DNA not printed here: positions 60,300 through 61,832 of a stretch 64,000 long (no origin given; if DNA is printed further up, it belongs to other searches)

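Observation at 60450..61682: Riboflavin synthase fused to DHBP synthase; operon lacks a GTP cyclohydrolase II domain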

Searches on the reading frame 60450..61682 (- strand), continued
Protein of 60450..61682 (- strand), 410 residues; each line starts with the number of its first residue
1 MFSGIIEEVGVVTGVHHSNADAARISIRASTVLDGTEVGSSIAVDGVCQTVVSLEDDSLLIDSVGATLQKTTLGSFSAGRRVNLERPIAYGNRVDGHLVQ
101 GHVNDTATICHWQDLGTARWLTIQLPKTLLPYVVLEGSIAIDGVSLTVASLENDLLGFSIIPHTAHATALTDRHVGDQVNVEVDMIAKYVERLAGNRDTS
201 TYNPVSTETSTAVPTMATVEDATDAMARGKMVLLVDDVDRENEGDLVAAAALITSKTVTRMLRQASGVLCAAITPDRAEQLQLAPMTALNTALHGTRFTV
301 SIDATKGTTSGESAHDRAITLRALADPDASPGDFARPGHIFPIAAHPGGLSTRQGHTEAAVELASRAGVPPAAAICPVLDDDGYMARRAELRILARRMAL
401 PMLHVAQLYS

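Call 8: find_encoding_contigs(protein=P0036, flank=10000, max_places=3)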
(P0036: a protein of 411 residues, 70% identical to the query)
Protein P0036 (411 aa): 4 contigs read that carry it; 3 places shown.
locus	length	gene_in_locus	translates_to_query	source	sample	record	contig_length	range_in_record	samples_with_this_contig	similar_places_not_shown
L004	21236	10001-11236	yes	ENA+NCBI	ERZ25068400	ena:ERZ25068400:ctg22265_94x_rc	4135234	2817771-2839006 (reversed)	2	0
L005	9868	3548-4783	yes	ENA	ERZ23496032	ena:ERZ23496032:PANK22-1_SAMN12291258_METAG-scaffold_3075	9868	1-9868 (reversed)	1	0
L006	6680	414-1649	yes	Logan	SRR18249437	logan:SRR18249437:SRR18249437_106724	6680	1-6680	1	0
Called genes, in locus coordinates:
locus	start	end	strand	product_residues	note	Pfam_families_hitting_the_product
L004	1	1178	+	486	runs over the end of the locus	PF13036:LpoB (weak)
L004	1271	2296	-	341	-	PF04055:Radical_SAM, PF12544:LAM_C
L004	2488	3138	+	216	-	PF00156:Pribosyltran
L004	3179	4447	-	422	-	PF13393:tRNA-synt_His, PF00587:tRNA-synt_2b, PF03129:HGTP_anticodon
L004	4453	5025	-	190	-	PF08909:DUF1854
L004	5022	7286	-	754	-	PF00664:ABC_membrane, PF00005:ABC_tran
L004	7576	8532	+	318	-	PF02585:PIG-L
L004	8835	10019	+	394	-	PF00383:dCMP_cyt_deam_1, PF14437:MafB19-deam, PF01872:RibD_C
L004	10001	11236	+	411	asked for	PF00677:Lum_binding, PF00926:DHBP_synthase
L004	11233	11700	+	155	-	PF00885:DMRL_synthase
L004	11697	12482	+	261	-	PF00106:adh_short, PF08659:KR, PF13561:adh_short_C2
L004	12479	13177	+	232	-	PF01325:Fe_dep_repress, PF02742:Fe_dep_repr_C, PF04023:FeoA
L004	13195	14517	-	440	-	PF00815:Histidinol_dh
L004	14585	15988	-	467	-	PF06723:MreB_Mbl (faint), PF00012:HSP70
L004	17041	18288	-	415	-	PF13304:AAA_21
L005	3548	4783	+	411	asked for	PF00677:Lum_binding, PF00926:DHBP_synthase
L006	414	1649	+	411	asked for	PF00677:Lum_binding, PF00926:DHBP_synthase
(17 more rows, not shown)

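Call 15: find_related_loci(query=window:60450-61682:-, collection=genome_contigs, flank=10000)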
Query window:60450-61682:- (410 aa) in genome_contigs; peptide patterns used: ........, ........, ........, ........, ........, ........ (x = any residue, [..] = any of these).
600 stretches matched a pattern (row limit reached: there are more); 558 encode a relative of the query (tblastn E <= 1e-3); the best 80 are kept; 80 distinct loci.
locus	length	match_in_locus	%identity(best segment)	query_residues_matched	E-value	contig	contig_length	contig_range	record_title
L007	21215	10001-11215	72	1-410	0e+0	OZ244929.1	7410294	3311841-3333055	MAG: Spirochaetia bacterium isolate 8068e3ae-2514-4771-9ed6-15a7f5772894 genome assembly, chromosome: 1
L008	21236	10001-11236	71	1-410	0e+0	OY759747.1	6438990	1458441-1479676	MAG: Spirochaetia bacterium isolate 029c9a96-c795-42b2-9c0d-59f5314b817a genome assembly, chromosome: 1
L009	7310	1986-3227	50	1-408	1e-119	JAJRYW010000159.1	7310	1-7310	MAG: Calditrichota bacterium isolate Dive96_bin3.89 k141_1463391, whole genome shotgun sequence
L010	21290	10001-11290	48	1-408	4e-111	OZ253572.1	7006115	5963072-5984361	MAG: Spirochaetia bacterium isolate 72bb51b6-cb5f-447a-8604-6b23f49a98cc genome assembly, chromosome: 1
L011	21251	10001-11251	49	1-408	5e-109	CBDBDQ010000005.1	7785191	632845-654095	MAG: Spirochaetia bacterium isolate f652f7ba-8847-4161-9e61-b7674eda2487 genome assembly, contig: contig_5, whole genome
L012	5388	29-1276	48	1-408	2e-109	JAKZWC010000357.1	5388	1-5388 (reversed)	MAG: Spirochaetales bacterium isolate Langseth_MAG_00127 Langseth_MAG_00127_000000000357, whole genome shotgun sequence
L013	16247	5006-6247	45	1-408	4e-107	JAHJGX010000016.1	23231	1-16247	MAG: bacterium isolate Modern_marine_glass_biofilm.mb.88 Modern_marine_glas.mb.88_k141_49903, whole genome shotgun seque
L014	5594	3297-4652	42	1-408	3e-107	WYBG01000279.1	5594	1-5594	MAG: Deltaproteobacteria bacterium isolate PRO9 k127_230278, whole genome shotgun sequence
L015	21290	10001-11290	48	1-408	1e-105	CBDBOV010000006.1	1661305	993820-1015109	MAG: Spirochaetia bacterium isolate 68d78d2d-8fbf-4242-a4cd-80a334438824 genome assembly, contig: contig_6, whole genome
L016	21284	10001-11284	44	1-410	2e-103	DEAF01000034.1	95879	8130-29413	MAG TPA_asm: Gemmatimonadales bacterium UBA2989 UBA2989_contig_2959, whole genome shotgun sequence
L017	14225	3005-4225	43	1-408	4e-98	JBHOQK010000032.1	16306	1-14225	MAG: Dehalococcoidia bacterium isolate C0_12 k141_17338, whole genome shotgun sequence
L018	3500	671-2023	41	1-408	3e-98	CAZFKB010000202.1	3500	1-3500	MAG TPA_asm: uncultured Candidatus Obscuribacterales bacterium isolate SRP189682_co2_269 genome assembly, contig: NODE_7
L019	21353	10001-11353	41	1-408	2e-96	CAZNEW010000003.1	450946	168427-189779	MAG TPA_asm: uncultured Candidatus Obscuribacterales bacterium isolate binchicken_co179_25 genome assembly, contig: NODE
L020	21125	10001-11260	39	1-408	3e-94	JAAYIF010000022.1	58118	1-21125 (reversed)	MAG: Clostridia bacterium isolate AS09scLD_70 159870_AS09, whole genome shotgun sequence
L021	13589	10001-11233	42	1-408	1e-92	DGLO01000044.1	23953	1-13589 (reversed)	MAG TPA_asm: Candidatus Microthrix sp. UBA4542 UBA4542_contig_13185, whole genome shotgun sequence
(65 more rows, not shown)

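Call 18: find_encoding_contigs(protein=P0044, flank=10000, max_places=1)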
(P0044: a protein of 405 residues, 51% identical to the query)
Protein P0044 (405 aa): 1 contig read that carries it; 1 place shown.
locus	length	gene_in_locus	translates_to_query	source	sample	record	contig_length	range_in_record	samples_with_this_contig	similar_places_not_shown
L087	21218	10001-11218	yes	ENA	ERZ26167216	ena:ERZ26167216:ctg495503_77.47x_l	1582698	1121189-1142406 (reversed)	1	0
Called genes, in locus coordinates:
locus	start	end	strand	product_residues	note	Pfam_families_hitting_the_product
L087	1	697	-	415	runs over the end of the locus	PF00464:SHMT, PF00155:Aminotran_1_2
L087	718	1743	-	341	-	PF16884:ADH_N_2, PF00107:ADH_zinc_N, PF13602:ADH_zinc_N_2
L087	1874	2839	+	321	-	PF01170:UPF0020 (weak)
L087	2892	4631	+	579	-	PF13088:BNR_2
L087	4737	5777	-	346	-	PF08240:ADH_N, PF16912:Glu_dehyd_C, PF00107:ADH_zinc_N, PF13602:ADH_zinc_N_2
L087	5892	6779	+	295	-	PF03976:PPK2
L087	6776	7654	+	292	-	PF05116:S6PP (faint), PF08282:Hydrolase_3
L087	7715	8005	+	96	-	PF02604:PhdYeFM_antitox (weak)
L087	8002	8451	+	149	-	PF01850:PIN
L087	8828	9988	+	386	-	PF00383:dCMP_cyt_deam_1, PF01872:RibD_C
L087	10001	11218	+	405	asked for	PF00677:Lum_binding, PF00926:DHBP_synthase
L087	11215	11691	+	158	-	PF00885:DMRL_synthase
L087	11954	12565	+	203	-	PF01325:Fe_dep_repress (weak), PF02742:Fe_dep_repr_C, PF04023:FeoA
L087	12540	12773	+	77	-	-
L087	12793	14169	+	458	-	PF01425:Amidase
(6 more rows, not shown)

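Call 19: find_encoding_contigs(protein=P0091, flank=10000, max_places=1)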
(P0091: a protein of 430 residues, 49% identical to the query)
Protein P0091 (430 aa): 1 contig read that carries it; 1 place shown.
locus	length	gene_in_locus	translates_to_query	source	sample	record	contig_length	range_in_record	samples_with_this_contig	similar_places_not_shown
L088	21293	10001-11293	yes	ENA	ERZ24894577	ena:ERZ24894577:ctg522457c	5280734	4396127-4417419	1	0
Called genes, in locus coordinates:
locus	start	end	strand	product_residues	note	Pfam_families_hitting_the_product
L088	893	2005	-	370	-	PF01408:GFO_IDH_MocA, PF22725:GFO_IDH_MocA_C3 (faint)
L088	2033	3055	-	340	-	PF16884:ADH_N_2, PF00107:ADH_zinc_N, PF13602:ADH_zinc_N_2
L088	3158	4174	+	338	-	PF05685:Uma2 (weak)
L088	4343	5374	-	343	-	PF08240:ADH_N, PF16912:Glu_dehyd_C, PF00107:ADH_zinc_N, PF13602:ADH_zinc_N_2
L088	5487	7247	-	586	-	PF03235:GmrSD_N, PF07510:GmrSD_C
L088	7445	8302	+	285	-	PF03976:PPK2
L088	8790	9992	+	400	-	PF00383:dCMP_cyt_deam_1, PF14437:MafB19-deam (weak), PF01872:RibD_C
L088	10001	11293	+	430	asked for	PF00677:Lum_binding, PF00926:DHBP_synthase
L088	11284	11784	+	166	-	PF00885:DMRL_synthase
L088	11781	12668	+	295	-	PF00248:Aldo_ket_red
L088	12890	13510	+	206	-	PF01325:Fe_dep_repress (faint), PF02742:Fe_dep_repr_C, PF04023:FeoA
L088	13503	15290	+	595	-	PF01425:Amidase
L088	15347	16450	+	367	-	PF02463:SMC_N (weak), PF11398:DUF2813 (faint), PF13175:AAA_15 (weak), PF13476:AAA_23 (weak), PF13304:AAA_21, PF13175:AAA_15 (weak)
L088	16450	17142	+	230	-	PF14103:DUF4276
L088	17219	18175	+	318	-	PF00892:EamA (faint)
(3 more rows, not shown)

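Call 20: find_encoding_contigs(protein=P0117, flank=10000, max_places=1)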
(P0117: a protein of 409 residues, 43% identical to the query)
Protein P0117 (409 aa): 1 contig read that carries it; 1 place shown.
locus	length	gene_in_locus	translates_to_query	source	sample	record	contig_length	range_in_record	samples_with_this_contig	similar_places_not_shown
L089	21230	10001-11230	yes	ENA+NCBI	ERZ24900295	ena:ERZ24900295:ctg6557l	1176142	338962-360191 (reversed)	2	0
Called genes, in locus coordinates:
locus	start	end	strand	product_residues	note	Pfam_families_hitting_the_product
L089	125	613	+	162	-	-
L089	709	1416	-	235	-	PF20582:UPF0758_N, PF04002:RadC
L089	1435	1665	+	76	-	-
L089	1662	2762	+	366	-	PF01926:MMR_HSR1, PF02421:FeoB_N, PF06071:YchF-GTPase_C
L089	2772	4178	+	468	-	PF01488:Shikimate_DH (faint), PF02254:TrkA_N, PF13241:NAD_binding_7 (faint), PF02080:TrkA_C (weak), PF02254:TrkA_N, PF02080:TrkA_C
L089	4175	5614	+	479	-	PF02386:TrkH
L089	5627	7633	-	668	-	PF06808:DctM, PF11874:DUF3394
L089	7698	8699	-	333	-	PF16868:NMT1_3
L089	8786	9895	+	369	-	PF00383:dCMP_cyt_deam_1, PF14437:MafB19-deam (weak), PF01872:RibD_C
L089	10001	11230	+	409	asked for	PF00677:Lum_binding, PF00926:DHBP_synthase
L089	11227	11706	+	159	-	PF00885:DMRL_synthase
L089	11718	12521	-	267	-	PF00149:Metallophos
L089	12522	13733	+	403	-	PF02073:Peptidase_M29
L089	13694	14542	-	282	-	PF00106:adh_short, PF08659:KR, PF13561:adh_short_C2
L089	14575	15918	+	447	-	PF13660:DUF4147, PF05161:MOFRL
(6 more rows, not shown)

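Call 21: find_encoding_contigs(protein=P0119, flank=10000, max_places=1)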
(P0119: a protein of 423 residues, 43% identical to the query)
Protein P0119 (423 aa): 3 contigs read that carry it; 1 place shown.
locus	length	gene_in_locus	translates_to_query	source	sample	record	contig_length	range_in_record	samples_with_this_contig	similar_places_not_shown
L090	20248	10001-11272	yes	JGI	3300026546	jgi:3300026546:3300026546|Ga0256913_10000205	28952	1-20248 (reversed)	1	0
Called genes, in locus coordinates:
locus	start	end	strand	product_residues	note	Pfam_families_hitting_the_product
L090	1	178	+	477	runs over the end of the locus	PF02386:TrkH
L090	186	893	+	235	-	PF08713:DNA_alkylation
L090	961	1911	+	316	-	PF03401:TctC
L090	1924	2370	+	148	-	PF07331:TctB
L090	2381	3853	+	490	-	PF01970:TctA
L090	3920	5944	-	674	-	PF06808:DctM, PF11874:DUF3394 (weak)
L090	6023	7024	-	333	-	PF16868:NMT1_3, PF09084:NMT1 (weak)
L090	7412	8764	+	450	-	PF00939:Na_sulph_symp, PF03600:CitMHS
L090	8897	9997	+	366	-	PF00383:dCMP_cyt_deam_1, PF14437:MafB19-deam, PF01872:RibD_C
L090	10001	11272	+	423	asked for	PF00677:Lum_binding, PF00926:DHBP_synthase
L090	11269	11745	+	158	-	PF00885:DMRL_synthase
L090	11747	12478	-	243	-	PF00149:Metallophos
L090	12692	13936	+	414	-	-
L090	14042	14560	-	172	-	-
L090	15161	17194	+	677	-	PF09479:Flg_new, PF07581:Glug (faint)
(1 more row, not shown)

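Call 22: find_encoding_contigs(protein=P0053, flank=10000, max_places=1)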
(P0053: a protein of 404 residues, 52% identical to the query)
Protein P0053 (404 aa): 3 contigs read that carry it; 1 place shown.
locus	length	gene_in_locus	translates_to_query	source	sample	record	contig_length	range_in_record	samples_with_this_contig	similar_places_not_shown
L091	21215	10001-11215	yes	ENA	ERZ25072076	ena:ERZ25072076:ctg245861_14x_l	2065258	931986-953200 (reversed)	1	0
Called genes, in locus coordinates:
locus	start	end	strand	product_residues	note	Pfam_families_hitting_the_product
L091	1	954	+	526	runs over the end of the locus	PF00817:IMS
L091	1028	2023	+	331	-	PF00682:HMGL-like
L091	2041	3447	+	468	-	PF13360:PQQ_2, PF01011:PQQ (weak), PF13570:Beta-prop_ACSF4, PF13360:PQQ_2, PF13570:Beta-prop_ACSF4, PF13360:PQQ_2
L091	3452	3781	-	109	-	PF02452:PemK_toxin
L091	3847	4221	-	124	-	PF00903:Glyoxalase, PF13468:Glyoxalase_3 (weak), PF13669:Glyoxalase_4, PF18029:Glyoxalase_6 (weak)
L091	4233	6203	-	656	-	PF00743:FMO-like, PF00890:FAD_binding_2 (weak), PF01266:DAO (weak), PF07992:Pyr_redox_2, PF13450:NAD_binding_8, PF13738:Pyr_redox_3, PF13434:Lys_Orn_oxgnase (weak)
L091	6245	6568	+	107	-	PF07978:NIPSNAP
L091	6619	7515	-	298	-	-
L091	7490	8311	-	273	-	PF05853:BKACE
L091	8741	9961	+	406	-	PF00383:dCMP_cyt_deam_1, PF01872:RibD_C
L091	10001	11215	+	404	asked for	PF00677:Lum_binding, PF00926:DHBP_synthase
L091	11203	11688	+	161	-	PF00885:DMRL_synthase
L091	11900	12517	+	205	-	PF02742:Fe_dep_repr_C, PF04023:FeoA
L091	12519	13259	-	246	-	PF00215:OMPdecase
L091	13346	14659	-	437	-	PF00815:Histidinol_dh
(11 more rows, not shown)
